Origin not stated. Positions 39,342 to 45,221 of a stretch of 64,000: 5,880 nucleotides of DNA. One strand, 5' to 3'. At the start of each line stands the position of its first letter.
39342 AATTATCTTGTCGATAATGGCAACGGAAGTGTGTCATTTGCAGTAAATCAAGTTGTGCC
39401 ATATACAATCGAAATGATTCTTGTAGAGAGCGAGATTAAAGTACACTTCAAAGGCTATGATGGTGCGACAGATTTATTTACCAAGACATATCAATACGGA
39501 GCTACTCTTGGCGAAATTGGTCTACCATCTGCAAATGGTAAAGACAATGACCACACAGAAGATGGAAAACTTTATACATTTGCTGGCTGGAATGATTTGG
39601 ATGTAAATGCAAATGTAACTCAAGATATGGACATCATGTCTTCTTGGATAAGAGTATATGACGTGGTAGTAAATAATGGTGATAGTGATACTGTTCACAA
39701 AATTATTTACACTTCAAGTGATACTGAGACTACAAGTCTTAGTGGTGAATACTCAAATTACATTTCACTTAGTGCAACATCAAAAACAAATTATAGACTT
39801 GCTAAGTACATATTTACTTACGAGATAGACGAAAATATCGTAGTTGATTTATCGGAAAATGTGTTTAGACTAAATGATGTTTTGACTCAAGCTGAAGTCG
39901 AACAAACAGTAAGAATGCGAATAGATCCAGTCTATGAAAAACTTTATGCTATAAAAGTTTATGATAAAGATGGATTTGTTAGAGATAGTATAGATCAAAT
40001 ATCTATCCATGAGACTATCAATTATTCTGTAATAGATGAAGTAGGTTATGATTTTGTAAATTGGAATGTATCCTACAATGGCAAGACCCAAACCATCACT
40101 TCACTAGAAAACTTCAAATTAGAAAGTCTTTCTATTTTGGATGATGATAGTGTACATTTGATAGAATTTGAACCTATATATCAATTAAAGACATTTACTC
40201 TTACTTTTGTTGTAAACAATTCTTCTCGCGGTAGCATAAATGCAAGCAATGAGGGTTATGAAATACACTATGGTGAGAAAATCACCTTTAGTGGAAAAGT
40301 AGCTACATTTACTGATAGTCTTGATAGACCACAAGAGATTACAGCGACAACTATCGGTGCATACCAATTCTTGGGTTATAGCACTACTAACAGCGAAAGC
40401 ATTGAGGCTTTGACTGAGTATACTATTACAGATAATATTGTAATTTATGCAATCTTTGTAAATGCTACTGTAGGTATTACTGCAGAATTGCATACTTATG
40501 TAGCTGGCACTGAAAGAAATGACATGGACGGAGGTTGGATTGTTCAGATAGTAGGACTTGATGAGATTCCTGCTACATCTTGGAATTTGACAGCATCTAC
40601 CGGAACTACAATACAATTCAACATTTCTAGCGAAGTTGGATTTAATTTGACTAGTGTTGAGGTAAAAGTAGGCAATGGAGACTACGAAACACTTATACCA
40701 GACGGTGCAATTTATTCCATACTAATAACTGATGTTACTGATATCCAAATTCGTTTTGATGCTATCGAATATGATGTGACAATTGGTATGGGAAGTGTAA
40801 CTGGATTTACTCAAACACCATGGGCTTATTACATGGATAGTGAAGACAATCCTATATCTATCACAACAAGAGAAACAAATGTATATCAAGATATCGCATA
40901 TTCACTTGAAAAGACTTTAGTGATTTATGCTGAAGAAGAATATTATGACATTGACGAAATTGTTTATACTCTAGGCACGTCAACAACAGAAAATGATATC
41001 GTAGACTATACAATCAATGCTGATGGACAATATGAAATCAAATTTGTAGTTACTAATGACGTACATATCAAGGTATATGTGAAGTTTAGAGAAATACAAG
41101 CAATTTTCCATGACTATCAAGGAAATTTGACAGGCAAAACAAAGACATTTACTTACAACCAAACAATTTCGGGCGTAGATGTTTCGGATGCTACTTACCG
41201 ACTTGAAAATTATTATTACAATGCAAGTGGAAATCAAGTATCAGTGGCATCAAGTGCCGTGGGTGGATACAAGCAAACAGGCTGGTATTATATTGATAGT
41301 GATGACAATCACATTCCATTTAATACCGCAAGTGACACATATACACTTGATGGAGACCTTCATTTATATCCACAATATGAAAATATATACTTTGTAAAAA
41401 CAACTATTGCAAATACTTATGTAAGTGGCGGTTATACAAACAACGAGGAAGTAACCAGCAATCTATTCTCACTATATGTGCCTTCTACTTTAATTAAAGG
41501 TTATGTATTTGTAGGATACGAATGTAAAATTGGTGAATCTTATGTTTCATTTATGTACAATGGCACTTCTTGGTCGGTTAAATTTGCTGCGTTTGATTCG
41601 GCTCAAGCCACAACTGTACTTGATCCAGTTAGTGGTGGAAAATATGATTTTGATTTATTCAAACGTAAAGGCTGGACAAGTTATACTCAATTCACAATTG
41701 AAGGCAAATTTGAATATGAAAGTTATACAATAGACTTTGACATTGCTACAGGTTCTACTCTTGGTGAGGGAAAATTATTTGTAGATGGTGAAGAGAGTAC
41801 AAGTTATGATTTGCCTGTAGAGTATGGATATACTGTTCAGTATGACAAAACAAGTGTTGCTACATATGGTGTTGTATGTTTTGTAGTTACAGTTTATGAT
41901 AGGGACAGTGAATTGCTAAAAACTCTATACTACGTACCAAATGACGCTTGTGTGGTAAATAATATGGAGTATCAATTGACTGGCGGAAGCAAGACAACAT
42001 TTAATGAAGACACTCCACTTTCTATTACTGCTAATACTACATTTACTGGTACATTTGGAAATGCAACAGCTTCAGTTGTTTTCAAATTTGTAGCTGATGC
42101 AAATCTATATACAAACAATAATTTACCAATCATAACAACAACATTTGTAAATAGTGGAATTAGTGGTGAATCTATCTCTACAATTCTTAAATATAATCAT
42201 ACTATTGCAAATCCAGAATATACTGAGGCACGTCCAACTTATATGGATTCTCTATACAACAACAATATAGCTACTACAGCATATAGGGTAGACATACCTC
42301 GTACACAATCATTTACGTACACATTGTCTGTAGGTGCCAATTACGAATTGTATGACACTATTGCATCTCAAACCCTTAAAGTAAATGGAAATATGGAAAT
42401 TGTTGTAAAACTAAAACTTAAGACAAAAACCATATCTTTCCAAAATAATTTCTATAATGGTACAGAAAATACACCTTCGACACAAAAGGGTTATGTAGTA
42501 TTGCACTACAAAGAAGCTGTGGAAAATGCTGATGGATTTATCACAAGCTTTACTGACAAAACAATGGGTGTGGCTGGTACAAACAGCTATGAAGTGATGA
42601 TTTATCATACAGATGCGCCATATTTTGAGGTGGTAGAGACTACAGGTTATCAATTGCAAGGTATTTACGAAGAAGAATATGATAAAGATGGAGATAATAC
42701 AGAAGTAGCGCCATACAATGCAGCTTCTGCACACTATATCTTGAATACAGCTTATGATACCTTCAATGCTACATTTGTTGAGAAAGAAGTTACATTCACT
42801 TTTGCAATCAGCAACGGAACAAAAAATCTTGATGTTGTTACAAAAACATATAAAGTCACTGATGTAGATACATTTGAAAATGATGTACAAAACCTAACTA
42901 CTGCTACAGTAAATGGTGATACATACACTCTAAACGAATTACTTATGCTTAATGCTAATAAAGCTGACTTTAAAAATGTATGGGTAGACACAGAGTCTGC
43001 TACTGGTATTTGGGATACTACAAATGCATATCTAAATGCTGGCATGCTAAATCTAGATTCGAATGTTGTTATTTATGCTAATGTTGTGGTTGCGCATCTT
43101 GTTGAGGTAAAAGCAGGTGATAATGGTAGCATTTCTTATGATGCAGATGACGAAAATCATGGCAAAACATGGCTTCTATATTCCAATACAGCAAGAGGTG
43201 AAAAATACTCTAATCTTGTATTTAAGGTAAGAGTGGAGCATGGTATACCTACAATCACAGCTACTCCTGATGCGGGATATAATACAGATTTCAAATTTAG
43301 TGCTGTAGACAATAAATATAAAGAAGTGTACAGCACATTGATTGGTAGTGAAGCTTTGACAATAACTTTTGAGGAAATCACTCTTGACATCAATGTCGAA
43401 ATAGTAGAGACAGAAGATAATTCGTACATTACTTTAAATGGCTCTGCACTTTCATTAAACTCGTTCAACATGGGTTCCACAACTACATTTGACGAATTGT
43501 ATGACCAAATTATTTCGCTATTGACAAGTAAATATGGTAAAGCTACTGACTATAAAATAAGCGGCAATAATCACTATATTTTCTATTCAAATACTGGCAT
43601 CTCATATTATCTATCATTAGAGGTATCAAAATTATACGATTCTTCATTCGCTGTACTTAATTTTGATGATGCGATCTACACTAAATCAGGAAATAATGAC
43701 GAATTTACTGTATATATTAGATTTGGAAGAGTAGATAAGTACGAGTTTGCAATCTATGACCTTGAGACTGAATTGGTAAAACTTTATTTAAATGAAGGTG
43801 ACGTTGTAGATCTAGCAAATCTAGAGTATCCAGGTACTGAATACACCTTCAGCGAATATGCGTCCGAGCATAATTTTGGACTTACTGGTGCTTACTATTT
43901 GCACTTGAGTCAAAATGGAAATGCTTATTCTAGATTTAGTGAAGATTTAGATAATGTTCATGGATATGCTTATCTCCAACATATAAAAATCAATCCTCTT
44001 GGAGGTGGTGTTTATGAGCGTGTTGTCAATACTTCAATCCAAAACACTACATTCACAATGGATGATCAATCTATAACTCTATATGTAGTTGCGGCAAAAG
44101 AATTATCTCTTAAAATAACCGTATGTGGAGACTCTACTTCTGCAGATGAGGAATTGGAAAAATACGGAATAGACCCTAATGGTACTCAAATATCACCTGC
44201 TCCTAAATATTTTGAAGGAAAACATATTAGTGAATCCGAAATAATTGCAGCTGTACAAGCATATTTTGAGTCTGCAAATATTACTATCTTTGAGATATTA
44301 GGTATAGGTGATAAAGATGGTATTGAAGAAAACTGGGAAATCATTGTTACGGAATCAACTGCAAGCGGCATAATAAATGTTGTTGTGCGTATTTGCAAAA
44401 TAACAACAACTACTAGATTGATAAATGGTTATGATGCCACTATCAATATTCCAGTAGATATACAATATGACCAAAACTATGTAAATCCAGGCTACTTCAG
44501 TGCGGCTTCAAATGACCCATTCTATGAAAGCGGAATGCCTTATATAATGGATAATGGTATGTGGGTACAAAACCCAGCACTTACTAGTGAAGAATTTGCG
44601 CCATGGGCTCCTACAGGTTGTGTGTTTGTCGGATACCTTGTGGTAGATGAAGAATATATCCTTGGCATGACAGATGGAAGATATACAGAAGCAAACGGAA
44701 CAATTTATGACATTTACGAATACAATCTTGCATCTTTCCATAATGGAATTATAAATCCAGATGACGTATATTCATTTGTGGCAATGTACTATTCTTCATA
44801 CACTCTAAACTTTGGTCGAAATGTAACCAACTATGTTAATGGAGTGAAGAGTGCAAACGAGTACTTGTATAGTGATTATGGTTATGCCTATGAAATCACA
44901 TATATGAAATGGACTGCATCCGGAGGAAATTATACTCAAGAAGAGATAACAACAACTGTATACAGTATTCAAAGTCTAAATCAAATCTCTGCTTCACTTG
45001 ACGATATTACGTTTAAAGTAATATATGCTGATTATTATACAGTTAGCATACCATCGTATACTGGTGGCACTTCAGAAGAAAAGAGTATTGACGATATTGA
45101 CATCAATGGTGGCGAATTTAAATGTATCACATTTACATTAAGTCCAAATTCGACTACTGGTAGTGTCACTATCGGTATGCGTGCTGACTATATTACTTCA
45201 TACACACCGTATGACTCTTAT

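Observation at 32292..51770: A single 19.5-kb ORF (30% of the window) encodes a 6,492-aa N-terminally anchored giant surface protein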

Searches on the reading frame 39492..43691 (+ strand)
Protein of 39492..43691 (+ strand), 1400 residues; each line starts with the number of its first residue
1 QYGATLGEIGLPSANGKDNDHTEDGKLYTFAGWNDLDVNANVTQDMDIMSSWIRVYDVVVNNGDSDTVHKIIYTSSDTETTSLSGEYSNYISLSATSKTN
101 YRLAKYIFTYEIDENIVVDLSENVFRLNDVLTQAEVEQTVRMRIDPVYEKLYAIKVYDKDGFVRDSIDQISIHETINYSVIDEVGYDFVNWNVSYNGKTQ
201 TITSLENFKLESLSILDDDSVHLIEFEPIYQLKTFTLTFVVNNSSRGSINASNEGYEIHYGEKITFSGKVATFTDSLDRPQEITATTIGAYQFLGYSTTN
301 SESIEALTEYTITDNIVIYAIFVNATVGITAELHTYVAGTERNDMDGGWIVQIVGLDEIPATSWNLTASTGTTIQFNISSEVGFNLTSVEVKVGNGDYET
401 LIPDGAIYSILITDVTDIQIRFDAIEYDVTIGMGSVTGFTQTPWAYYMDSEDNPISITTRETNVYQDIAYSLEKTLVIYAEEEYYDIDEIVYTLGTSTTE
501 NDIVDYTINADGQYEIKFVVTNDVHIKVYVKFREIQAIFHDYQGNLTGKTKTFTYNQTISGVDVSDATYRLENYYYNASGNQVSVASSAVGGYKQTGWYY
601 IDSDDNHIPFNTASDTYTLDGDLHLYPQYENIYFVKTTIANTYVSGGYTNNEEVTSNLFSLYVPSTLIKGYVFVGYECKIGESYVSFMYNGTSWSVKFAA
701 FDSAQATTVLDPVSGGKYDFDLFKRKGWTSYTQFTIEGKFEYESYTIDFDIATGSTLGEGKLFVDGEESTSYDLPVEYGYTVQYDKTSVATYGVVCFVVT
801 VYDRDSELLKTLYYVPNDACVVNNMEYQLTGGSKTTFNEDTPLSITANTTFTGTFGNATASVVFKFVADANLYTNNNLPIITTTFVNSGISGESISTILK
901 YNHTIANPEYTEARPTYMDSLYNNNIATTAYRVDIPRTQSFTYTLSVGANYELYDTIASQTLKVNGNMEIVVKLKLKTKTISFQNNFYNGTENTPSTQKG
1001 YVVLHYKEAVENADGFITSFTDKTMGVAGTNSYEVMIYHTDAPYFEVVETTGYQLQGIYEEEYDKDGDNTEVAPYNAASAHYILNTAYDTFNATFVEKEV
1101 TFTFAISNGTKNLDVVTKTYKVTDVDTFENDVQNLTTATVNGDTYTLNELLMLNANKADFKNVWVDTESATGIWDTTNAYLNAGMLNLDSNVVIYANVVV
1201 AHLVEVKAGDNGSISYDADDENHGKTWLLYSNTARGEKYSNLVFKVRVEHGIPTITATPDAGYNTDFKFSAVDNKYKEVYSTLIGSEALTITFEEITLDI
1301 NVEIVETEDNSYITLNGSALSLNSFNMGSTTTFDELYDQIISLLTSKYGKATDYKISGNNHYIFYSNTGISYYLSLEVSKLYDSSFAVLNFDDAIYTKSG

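Call 6: search_protein_families(library=pfam, proteins=[window:39492-43691:+], max_evalue=0.01)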
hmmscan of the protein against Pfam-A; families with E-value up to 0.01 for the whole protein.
window:39492-43691:+ (1400 aa): 0 families

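Call 7: search_protein_families(library=ncbifam, proteins=[window:39492-43691:+], max_evalue=0.01)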
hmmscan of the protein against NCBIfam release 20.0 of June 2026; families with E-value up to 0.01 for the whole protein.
window:39492-43691:+ (1400 aa): 0 families

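Call 19: find_homologous_proteins(query=window:39792-43391:+, max_evalue=0.001)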
Query window:39792-43391:+: 8000 candidates shared short words with the query, none scored E <= 0.001.

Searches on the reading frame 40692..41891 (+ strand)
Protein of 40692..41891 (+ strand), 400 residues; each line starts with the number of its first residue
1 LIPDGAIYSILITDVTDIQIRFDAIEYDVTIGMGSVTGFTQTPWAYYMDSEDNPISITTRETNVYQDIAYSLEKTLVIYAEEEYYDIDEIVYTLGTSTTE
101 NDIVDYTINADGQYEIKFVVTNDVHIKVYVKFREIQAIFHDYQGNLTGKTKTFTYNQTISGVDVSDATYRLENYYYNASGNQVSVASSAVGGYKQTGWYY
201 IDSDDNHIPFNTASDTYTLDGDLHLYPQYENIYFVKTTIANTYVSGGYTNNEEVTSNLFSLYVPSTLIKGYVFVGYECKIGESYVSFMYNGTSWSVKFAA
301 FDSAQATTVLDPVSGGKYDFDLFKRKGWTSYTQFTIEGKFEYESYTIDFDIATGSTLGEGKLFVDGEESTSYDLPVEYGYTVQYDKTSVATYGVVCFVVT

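Call 33: search_protein_families(library=pfam, proteins=[window:40692-41891:+], max_evalue=5)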
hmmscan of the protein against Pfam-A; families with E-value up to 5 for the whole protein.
window:40692-41891:+ (400 aa): 1 family
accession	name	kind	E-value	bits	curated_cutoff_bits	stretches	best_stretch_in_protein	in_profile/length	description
PF17643.6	TssR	-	0.052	14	25.7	1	40-87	24-70/102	TssR protein N-terminal barrel domain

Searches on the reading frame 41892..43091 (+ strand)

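Call 33: search_protein_families(library=pfam, proteins=[window:41892-43091:+], max_evalue=5)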
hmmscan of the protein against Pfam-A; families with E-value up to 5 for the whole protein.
window:41892-43091:+ (400 aa): 1 family
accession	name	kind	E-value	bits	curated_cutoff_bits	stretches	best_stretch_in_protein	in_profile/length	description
PF07735.22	FBA_2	-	0.025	15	22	1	332-363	7-40/67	F-box associated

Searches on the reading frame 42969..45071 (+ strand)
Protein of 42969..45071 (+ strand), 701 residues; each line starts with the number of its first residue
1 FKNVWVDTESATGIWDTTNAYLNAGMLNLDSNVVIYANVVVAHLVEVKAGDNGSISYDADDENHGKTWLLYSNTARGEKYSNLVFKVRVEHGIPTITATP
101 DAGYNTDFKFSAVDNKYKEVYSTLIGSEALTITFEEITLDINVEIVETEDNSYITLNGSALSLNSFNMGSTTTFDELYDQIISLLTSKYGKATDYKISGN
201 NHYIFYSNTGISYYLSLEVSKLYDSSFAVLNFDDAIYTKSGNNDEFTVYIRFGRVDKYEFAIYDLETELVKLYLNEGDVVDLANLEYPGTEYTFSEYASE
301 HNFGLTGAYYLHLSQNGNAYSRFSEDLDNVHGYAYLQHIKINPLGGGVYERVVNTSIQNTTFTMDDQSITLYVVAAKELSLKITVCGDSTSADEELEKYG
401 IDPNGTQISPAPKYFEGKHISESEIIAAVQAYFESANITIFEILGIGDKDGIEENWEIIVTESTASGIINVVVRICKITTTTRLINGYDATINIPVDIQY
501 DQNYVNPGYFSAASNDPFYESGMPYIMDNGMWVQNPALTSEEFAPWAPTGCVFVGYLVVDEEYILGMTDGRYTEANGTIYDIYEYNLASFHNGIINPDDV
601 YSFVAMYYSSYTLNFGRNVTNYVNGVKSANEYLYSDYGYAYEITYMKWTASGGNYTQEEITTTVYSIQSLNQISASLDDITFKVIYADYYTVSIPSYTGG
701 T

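Call 61: predict_structure(protein=window:42969-45071:+)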
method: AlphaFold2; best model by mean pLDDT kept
length: 701 residues; sequences in the alignment: 1
mean_pLDDT: 28.5   pTM: 0.19
mean pLDDT of the five models: 28.5, 26.3, 24.1, 24.0, 23.5
residues with pLDDT >= 90: 0; 70-90: 0; 50-70: 0; < 50: 701
segments of 3 or more residues with pLDDT < 50: 1-701
pLDDT, mean of each block of 10 residues (from residue 1): 28 30 27 25 26 28 28 29 29 29 30 30 27 26 30 30 30 40 43 33 28 27 28 26 29 28 28 28 25 28 26 25 24 23 23 24 26 25 30 39 33 30 40 34 29 32 30 26 21 21 25 26 27 24 30 22 23 23 25 28 25 27 30 28 30 36 35 34 32 33 33
secondary structure, 60 per line:
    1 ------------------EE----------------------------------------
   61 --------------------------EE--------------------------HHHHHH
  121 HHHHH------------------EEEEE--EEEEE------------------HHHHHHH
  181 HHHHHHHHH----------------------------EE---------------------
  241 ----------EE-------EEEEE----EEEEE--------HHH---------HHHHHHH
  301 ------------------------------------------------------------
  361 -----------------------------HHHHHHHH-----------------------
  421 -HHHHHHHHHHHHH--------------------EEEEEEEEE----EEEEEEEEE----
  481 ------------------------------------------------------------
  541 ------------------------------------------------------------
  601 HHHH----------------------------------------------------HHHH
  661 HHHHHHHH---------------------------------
elements in order (helices of 4 or more, strands of 3 or more residues): H115-125 E144-148 E151-155 H174-189 E260-264 E269-273 H294-300 H390-397 H422-434 E455-463 E468-476 H601-604 H657-668

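Call 90: search_protein_families(library=phrogs, proteins=[window:43092-44891:+], max_evalue=0.01)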
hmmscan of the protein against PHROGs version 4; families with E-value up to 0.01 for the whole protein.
window:43092-44891:+ (600 aa): 0 families

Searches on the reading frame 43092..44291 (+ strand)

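Call 33: search_protein_families(library=pfam, proteins=[window:43092-44291:+], max_evalue=5)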
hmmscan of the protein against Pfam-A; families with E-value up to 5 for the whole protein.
window:43092-44291:+ (400 aa): 1 family
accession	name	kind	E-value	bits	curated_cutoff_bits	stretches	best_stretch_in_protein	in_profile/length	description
PF18998.6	Flg_new_2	-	0.00049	20.5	23.6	1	54-64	26-36/73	Divergent InlB B-repeat domain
